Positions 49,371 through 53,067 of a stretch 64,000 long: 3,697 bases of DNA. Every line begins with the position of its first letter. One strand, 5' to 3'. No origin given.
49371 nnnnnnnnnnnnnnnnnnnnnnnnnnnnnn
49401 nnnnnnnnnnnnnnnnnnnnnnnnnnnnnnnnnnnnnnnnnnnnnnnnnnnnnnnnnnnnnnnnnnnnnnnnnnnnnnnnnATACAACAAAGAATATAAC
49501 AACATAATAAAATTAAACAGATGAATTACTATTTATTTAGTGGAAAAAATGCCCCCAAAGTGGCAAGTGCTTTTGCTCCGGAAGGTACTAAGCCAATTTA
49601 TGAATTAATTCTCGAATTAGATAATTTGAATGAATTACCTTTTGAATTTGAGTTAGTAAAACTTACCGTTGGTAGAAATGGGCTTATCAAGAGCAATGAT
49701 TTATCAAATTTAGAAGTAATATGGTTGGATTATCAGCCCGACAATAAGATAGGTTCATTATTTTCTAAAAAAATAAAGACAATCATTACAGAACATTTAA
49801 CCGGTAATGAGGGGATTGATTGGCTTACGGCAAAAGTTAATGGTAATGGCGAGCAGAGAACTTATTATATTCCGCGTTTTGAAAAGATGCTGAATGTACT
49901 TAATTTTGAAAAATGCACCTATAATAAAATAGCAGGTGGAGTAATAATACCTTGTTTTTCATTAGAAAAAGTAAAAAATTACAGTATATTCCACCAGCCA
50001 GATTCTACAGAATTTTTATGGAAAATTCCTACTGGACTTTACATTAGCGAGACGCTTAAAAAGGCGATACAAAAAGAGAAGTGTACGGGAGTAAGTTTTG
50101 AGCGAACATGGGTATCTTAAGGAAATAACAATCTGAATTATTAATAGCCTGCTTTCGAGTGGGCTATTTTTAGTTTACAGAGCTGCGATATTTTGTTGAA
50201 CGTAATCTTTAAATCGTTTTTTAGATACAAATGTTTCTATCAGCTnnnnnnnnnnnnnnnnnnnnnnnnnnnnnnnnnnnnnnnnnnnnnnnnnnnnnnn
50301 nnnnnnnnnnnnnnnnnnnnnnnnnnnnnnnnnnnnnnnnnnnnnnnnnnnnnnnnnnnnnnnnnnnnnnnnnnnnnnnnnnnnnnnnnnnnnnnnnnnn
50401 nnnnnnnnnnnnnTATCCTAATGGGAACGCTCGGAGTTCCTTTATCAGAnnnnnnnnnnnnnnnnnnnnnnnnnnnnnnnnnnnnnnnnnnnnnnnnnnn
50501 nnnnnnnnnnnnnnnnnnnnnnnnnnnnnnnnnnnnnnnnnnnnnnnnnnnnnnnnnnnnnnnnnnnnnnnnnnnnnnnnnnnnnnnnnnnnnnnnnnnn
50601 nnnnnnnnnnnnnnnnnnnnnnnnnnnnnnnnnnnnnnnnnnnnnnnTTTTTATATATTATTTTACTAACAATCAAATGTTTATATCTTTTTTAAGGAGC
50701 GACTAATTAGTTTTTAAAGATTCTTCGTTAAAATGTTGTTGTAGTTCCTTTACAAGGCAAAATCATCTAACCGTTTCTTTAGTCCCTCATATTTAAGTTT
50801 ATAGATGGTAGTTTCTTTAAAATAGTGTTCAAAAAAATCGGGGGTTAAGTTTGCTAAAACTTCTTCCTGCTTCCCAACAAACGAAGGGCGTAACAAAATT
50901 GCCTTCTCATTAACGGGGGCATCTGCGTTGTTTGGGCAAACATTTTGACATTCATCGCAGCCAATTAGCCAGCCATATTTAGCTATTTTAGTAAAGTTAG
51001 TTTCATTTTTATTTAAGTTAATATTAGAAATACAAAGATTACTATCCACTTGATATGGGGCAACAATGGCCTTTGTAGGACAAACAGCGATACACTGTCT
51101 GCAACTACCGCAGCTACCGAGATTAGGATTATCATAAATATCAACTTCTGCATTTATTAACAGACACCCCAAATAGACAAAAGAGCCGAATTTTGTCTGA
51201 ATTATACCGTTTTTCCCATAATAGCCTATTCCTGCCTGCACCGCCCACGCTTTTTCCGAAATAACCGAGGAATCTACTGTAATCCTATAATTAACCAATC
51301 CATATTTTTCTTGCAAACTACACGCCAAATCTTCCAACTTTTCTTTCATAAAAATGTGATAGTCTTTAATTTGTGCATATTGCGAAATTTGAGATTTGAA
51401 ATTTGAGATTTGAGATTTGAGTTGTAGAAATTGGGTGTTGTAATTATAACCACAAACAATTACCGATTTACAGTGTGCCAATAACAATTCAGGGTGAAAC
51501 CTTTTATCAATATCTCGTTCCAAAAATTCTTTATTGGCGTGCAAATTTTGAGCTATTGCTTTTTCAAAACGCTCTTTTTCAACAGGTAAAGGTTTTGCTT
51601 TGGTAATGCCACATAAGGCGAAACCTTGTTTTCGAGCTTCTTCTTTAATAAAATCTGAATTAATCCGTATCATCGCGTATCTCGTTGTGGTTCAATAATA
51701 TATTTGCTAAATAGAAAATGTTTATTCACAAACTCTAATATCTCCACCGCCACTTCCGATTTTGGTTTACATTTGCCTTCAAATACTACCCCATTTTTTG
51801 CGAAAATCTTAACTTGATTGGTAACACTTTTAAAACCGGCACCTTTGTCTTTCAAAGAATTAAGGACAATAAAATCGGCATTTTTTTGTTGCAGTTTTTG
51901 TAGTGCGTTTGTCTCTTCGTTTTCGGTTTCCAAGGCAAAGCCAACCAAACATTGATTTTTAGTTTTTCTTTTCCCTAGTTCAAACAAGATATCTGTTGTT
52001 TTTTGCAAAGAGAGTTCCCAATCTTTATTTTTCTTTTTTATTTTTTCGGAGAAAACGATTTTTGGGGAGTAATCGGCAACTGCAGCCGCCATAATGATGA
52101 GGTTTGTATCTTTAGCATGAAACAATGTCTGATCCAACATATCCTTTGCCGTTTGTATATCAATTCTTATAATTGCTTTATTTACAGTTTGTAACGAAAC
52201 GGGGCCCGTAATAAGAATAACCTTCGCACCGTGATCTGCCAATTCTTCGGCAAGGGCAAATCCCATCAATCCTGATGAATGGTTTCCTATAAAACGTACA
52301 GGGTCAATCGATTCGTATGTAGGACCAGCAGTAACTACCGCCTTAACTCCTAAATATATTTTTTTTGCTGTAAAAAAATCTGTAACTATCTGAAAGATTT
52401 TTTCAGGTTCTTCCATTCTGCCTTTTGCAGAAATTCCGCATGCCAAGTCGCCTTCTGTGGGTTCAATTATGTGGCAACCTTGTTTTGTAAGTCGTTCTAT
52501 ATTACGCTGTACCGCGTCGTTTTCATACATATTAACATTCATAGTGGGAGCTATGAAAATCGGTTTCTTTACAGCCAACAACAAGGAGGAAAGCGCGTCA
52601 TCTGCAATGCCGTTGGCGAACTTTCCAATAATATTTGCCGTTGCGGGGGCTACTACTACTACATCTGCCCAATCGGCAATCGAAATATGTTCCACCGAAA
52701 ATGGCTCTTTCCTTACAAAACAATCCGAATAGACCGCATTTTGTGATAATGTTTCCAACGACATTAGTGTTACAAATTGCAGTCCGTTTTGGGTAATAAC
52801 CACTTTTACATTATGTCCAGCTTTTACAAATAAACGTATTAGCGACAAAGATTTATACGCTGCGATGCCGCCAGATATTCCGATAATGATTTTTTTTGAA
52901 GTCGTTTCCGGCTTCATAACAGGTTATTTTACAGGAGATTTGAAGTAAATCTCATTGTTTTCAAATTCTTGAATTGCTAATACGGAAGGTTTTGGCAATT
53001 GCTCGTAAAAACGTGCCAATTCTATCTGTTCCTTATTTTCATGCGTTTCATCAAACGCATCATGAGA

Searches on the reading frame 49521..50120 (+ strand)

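Call 28: search_protein_families(library=pfam, proteins=[window:49521-50120:+], max_evalue=0.001)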
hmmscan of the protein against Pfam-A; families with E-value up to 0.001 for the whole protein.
window:49521-50120:+ (199 aa): 1 family
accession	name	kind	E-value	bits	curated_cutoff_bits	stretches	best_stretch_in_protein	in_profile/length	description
PF07791.16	Imm11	-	0.00012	21.9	22.1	1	106-194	99-190/194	Immunity protein family (Imm11)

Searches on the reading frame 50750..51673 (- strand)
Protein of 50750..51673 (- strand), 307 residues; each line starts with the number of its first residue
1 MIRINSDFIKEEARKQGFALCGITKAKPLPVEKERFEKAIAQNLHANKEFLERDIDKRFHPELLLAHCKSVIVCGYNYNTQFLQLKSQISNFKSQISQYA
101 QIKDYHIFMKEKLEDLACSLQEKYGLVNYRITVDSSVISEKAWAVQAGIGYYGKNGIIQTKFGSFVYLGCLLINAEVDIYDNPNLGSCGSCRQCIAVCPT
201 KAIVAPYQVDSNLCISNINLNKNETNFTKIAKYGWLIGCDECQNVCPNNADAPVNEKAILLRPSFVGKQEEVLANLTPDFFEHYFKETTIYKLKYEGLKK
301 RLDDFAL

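Call 28: search_protein_families(library=pfam, proteins=[window:50750-51673:-], max_evalue=0.001)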
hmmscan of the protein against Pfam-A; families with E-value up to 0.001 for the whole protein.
window:50750-51673:- (307 aa): 8 families
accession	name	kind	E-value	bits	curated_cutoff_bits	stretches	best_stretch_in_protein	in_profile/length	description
PF08331.15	QueG_DUF1730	-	4.5e-17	62.2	25.1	1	58-135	1-77/77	Epoxyqueuosine reductase QueG, DUF1730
PF13484.11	Fer4_16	-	2.5e-16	60.6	30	1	188-249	2-66/66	4Fe-4S double cluster binding domain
PF00037.32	Fer4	-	3.8e-06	26.9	21.1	0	186-203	6-23/24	4Fe-4S binding domain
PF13237.11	Fer4_10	-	1.5e-05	25.3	25.5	0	186-200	7-21/53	4Fe-4S dicluster domain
PF12838.12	Fer4_7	-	0.00017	22.4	27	0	188-250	2-52/52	4Fe-4S dicluster domain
PF13187.11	Fer4_9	-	0.00029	21.2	27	0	186-203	35-52/52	4Fe-4S dicluster domain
PF14697.11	Fer4_21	-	0.00041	20.8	35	0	187-203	40-57/59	4Fe-4S dicluster domain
PF12837.12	Fer4_6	-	0.0005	20.3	25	0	187-203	8-24/24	4Fe-4S binding domain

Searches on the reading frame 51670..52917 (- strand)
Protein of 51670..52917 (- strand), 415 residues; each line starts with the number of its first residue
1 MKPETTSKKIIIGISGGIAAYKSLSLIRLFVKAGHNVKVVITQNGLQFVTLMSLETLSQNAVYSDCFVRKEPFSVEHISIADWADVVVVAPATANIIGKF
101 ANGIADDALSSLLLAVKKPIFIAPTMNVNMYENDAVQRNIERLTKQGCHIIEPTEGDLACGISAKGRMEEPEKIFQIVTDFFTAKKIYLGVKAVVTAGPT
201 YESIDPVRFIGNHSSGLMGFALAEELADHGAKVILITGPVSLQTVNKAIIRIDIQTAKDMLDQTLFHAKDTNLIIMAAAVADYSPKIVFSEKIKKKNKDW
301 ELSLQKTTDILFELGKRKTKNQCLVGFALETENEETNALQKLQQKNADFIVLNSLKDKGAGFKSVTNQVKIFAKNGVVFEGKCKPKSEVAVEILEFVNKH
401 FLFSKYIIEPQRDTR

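Call 28: search_protein_families(library=pfam, proteins=[window:51670-52917:-], max_evalue=0.001)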
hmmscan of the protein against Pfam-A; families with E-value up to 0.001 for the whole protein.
window:51670-52917:- (415 aa): 2 families
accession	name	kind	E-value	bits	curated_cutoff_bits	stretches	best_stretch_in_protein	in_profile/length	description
PF04127.22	DFP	-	4.4e-65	219.4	22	1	190-371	3-185/186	DNA/pantothenate metabolism flavoprotein C-terminal domain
PF02441.25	Flavoprotein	-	3.4e-36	124.7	22.7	1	8-180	1-160/162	Flavoprotein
